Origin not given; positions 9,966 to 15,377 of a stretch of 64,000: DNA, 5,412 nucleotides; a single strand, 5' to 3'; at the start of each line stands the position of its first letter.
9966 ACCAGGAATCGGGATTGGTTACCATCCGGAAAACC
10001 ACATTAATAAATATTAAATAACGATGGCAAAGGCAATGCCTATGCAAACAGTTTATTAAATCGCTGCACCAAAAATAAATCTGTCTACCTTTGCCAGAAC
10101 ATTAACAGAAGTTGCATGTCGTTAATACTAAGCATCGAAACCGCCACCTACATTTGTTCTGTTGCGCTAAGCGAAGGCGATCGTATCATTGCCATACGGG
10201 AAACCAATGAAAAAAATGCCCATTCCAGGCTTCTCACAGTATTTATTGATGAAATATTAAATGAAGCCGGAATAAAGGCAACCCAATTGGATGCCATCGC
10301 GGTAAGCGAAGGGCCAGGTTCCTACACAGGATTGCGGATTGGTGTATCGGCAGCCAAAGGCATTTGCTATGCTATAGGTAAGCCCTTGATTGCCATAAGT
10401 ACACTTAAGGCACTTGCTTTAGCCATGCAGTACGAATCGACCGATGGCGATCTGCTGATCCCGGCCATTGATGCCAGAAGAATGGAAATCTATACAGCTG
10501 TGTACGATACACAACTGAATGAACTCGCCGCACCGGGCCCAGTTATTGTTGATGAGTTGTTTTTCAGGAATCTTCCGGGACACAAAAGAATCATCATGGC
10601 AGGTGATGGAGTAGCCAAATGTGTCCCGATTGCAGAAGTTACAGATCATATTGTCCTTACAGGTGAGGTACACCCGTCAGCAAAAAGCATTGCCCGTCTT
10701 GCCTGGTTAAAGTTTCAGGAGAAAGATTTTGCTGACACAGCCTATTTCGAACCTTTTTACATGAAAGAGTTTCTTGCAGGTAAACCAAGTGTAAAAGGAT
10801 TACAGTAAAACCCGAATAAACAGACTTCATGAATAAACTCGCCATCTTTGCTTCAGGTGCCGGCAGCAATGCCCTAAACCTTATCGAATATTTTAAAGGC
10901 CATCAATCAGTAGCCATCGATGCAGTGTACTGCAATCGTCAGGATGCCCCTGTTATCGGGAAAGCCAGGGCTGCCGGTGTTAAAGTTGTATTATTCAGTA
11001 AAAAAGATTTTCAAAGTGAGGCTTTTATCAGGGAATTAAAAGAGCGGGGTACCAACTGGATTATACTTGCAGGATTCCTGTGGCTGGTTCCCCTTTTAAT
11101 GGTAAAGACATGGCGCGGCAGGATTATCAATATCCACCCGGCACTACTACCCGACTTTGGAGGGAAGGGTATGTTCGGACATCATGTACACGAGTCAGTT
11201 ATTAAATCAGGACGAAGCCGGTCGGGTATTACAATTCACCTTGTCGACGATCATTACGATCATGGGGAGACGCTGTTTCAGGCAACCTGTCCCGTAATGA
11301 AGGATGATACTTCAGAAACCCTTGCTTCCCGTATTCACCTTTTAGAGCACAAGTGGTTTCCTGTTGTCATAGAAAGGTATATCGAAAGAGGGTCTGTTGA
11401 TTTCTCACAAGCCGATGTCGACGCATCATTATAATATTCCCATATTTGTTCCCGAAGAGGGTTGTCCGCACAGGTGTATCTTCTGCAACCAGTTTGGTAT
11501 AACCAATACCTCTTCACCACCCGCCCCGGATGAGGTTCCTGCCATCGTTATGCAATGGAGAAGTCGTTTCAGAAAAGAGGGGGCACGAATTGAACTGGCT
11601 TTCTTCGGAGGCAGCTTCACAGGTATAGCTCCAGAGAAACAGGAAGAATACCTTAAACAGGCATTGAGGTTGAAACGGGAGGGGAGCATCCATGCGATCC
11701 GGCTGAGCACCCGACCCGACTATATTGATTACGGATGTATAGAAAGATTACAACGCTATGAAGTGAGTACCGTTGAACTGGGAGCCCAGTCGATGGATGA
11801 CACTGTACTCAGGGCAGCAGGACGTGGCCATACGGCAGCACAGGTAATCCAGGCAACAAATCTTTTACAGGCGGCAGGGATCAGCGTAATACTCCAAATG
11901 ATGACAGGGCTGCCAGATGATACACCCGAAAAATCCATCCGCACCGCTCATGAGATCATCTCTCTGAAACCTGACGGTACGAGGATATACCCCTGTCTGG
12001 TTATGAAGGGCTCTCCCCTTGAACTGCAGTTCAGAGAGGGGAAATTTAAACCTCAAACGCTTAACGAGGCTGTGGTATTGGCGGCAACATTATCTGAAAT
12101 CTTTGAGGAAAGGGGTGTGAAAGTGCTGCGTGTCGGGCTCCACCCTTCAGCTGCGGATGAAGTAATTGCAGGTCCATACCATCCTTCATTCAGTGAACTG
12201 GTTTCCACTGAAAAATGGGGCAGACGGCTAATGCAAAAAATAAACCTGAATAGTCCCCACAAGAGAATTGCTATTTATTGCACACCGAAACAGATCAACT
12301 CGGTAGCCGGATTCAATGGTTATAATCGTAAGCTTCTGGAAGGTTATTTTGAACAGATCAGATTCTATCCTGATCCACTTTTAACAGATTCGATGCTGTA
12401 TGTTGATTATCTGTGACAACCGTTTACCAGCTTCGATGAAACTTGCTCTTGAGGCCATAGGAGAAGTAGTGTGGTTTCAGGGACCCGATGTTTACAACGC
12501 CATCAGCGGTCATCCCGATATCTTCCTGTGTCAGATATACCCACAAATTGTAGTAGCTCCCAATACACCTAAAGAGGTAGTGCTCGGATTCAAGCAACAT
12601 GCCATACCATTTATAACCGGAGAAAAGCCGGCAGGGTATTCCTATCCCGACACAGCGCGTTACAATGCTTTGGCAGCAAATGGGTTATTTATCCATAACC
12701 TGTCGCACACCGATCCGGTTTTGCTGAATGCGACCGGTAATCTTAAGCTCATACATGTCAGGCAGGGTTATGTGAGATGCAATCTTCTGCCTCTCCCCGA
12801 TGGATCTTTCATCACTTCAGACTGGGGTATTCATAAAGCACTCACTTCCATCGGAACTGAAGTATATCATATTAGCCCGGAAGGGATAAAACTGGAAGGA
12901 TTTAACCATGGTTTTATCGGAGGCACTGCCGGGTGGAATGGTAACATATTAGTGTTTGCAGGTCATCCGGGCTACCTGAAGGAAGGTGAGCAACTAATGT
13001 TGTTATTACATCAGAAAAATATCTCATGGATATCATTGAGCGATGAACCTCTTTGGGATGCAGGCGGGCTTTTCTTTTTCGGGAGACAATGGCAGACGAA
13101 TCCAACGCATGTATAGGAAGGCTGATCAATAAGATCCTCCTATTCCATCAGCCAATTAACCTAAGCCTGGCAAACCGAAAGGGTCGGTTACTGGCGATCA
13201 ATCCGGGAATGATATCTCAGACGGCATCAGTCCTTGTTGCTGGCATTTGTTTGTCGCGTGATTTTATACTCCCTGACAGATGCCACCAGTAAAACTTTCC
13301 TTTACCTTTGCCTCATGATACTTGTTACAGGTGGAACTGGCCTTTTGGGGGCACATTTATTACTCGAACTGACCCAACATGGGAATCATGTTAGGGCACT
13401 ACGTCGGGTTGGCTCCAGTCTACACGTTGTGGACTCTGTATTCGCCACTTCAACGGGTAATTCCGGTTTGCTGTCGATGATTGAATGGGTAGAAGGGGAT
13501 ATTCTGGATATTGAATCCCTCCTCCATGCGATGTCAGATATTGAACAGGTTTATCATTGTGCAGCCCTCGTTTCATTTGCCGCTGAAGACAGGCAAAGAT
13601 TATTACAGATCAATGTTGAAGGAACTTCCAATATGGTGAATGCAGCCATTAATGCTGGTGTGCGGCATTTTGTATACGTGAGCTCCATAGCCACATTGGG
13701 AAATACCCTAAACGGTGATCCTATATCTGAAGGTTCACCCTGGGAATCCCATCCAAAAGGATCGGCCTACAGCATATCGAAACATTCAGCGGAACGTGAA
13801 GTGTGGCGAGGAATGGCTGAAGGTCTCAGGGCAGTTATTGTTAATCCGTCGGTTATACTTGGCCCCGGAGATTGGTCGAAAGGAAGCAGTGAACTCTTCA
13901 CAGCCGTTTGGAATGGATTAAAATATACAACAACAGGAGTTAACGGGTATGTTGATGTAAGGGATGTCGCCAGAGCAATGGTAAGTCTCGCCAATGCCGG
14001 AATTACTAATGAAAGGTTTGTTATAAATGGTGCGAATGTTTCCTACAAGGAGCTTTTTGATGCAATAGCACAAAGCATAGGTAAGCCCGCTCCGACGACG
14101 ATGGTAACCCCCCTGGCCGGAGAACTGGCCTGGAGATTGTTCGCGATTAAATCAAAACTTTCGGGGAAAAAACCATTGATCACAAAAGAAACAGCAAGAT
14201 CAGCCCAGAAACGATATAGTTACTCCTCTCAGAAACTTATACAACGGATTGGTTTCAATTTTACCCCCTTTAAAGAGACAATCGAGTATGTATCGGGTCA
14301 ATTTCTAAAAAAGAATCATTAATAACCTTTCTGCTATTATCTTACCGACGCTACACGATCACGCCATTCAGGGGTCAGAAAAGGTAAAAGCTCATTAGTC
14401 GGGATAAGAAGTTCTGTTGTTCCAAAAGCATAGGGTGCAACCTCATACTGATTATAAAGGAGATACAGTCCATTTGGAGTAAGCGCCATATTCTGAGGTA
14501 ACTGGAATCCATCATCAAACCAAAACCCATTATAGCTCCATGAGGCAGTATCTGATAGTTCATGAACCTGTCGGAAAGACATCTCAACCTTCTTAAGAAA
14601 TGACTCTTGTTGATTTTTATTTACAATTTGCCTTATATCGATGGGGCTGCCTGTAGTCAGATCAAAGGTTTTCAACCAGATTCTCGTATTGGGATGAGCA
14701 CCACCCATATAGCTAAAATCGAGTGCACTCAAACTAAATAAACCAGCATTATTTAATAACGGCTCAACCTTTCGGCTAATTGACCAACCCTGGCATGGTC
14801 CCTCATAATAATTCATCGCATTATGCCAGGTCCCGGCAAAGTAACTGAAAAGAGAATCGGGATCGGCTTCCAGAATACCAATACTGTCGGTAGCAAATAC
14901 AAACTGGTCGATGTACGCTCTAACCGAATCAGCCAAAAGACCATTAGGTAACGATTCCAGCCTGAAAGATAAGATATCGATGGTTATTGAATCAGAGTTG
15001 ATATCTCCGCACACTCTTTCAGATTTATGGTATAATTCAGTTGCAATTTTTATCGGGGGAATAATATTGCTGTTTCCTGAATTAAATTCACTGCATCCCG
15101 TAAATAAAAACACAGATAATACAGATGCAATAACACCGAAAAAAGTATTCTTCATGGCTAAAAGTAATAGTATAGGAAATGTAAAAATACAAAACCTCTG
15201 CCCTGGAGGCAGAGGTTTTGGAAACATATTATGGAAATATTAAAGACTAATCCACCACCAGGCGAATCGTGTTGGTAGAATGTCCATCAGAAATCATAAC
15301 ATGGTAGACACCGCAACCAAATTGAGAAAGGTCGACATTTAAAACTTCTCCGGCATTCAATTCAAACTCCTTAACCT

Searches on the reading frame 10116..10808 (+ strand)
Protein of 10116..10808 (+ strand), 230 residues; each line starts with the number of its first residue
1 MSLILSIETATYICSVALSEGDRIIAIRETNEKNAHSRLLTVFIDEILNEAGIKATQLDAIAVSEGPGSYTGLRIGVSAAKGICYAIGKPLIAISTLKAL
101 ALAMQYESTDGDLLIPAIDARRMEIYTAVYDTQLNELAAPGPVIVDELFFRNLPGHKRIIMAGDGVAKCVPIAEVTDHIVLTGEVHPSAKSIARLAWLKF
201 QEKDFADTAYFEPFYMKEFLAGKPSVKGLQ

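Call 92: search_protein_families(library=pfam, proteins=[window:10116-10808:+], max_evalue=0.00001)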
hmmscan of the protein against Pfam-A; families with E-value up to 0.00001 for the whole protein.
window:10116-10808:+ (230 aa): 1 family
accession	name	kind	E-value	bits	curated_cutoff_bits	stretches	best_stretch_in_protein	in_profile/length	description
PF00814.31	TsaD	-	3.7e-32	112.5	24.8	1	34-218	27-215/264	tRNA N6-adenosine threonylcarbamoyltransferase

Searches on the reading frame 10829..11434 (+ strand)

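Call 92: search_protein_families(library=pfam, proteins=[window:10829-11434:+], max_evalue=0.00001)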
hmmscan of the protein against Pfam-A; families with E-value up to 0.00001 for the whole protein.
window:10829-11434:+ (201 aa): 1 family
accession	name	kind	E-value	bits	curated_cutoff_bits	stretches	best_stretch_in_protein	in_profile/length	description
PF00551.24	Formyl_trans_N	-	9.8e-40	136.7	26.1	1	3-181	2-181/181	Formyl transferase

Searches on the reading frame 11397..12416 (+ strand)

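Call 92: search_protein_families(library=pfam, proteins=[window:11397-12416:+], max_evalue=0.00001)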
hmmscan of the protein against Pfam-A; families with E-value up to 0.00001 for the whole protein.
window:11397-12416:+ (339 aa): 2 families
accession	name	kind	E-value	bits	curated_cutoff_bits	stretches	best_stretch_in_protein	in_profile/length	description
PF04055.27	Radical_SAM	-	5.3e-20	72.7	29.5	1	21-183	5-162/166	Radical SAM superfamily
PF16199.10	Radical_SAM_C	-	8.6e-16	58.2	31.9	1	192-270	1-80/85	Radical_SAM C-terminal domain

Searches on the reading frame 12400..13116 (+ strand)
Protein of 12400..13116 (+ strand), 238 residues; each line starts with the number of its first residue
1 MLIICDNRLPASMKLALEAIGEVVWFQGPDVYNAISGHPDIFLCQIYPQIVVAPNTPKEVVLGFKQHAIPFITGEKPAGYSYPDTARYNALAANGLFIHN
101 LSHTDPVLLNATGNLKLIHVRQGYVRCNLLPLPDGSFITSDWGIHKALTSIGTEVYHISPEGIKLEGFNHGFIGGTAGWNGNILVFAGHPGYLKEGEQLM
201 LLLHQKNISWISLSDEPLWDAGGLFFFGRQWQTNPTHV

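Call 92: search_protein_families(library=pfam, proteins=[window:12400-13116:+], max_evalue=0.00001)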
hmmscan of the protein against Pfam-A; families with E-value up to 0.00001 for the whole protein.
window:12400-13116:+ (238 aa): 1 family
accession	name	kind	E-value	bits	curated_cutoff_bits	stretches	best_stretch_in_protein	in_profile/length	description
PF21778.2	DUF6873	-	4.5e-55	186.9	27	1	4-225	1-228/228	Family of unknown function (DUF6873)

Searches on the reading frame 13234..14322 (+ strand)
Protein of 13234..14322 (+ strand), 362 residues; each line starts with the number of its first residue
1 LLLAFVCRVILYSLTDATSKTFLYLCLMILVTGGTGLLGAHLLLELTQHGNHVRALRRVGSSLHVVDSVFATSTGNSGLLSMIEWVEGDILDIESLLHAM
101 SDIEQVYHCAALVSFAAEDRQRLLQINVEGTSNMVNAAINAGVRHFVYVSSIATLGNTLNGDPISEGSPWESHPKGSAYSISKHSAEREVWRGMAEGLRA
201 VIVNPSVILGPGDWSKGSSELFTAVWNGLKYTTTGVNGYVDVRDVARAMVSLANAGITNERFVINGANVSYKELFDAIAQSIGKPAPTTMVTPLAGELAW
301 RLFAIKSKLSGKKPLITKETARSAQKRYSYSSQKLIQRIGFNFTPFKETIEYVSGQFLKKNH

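Call 92: search_protein_families(library=pfam, proteins=[window:13234-14322:+], max_evalue=0.00001)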
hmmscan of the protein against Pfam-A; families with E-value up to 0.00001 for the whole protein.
window:13234-14322:+ (362 aa): 9 families
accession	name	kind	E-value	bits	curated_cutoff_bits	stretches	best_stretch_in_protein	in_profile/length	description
PF01370.27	Epimerase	-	1.6e-31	110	20.9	1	29-264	1-239/240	NAD dependent epimerase/dehydratase family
PF01073.25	3Beta_HSD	-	6.8e-25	88.1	22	1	30-229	1-201/280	3-beta hydroxysteroid dehydrogenase/isomerase family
PF07993.18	NAD_binding_4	-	1.2e-20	74.2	20.1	1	31-231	1-228/258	Male sterility protein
PF16363.11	GDP_Man_Dehyd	-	4.4e-17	63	27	1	30-284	1-268/332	GDP-mannose 4,6 dehydratase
PF13460.12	NAD_binding_10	-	1.1e-13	51.9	27.2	1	33-253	1-181/184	NAD(P)H-binding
PF02719.21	Polysacc_synt_2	-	3.2e-13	50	20.2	1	29-151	1-128/293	Polysaccharide biosynthesis protein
PF05368.20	NmrA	-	8.3e-12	45.7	27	1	29-150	5-106/298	NmrA-like family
PF04321.23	RmlD_sub_bind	-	4e-11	43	27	1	28-209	2-152/287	RmlD substrate binding domain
PF08659.16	KR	-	5e-07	30.2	22.6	1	29-155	3-140/180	KR domain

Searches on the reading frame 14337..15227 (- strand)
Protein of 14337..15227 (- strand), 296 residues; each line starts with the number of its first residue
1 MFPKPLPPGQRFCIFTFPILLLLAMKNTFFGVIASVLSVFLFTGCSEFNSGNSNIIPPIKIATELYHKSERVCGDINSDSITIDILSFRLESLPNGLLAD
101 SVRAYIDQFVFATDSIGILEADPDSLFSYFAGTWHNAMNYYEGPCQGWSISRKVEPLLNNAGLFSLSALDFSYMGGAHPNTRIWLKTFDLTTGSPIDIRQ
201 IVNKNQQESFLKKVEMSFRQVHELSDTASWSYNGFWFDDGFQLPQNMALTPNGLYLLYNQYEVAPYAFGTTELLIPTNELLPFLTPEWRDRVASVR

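Call 92: search_protein_families(library=pfam, proteins=[window:14337-15227:-], max_evalue=0.00001)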
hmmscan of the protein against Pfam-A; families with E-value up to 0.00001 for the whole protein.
window:14337-15227:- (296 aa): 1 family
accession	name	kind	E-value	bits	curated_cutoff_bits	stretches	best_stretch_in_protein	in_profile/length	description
PF11738.13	DUF3298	-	8.1e-14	52.8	24.1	1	211-277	15-83/84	Protein of unknown function (DUF3298)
